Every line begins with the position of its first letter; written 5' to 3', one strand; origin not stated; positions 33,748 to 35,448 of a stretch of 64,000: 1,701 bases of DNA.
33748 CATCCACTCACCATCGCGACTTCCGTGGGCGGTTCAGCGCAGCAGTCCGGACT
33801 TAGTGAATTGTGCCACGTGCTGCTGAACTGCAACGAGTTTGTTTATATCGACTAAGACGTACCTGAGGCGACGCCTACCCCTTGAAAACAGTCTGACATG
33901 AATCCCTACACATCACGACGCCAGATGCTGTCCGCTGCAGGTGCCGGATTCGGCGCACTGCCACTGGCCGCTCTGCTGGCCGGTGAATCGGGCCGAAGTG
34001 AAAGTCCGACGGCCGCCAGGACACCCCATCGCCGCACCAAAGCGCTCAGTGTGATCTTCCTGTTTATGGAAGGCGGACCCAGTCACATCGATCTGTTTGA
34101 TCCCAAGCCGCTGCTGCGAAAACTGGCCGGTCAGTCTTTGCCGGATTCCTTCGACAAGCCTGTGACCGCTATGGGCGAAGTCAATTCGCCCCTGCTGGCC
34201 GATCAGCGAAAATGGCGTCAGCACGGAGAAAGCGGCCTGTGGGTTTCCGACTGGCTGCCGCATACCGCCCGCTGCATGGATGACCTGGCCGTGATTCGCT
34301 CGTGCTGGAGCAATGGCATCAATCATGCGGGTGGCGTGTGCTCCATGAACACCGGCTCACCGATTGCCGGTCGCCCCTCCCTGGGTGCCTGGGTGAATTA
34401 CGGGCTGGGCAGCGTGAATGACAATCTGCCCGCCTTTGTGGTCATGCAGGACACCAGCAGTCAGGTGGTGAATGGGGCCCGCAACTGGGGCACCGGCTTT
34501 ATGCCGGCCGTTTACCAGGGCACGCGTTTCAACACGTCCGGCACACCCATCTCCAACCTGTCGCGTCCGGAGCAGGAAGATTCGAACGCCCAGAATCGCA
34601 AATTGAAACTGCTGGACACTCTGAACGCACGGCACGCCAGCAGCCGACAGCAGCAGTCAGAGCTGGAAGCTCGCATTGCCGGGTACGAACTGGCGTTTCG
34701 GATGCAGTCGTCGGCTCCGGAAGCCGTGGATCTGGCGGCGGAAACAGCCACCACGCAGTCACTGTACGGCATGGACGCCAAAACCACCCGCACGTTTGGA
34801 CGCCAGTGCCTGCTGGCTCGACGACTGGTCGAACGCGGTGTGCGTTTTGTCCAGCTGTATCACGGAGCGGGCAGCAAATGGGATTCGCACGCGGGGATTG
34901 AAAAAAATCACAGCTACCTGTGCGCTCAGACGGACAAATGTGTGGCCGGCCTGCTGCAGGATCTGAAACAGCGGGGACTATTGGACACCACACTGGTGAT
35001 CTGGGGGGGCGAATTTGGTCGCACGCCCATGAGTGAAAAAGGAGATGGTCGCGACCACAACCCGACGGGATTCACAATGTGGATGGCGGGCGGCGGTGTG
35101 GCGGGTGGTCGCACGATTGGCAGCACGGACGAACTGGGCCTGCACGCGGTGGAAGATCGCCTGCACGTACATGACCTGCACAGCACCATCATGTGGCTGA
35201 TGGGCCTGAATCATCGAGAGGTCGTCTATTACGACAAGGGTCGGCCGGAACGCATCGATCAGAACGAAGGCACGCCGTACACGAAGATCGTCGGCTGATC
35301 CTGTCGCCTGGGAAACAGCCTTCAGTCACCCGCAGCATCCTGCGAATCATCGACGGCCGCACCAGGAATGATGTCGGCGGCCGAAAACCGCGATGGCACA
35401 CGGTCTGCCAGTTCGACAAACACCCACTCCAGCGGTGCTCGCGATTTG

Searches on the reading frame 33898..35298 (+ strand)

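Call 22: search_protein_families(library=pfam, proteins=[window:33898-35298:+], max_evalue=0.01)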
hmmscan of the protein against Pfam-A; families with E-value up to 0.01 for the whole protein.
window:33898-35298:+ (466 aa): 1 family
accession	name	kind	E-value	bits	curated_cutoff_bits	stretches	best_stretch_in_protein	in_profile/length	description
PF07394.17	DUF1501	-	2.6e-155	517.8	27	1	51-464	3-389/390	Protein of unknown function (DUF1501)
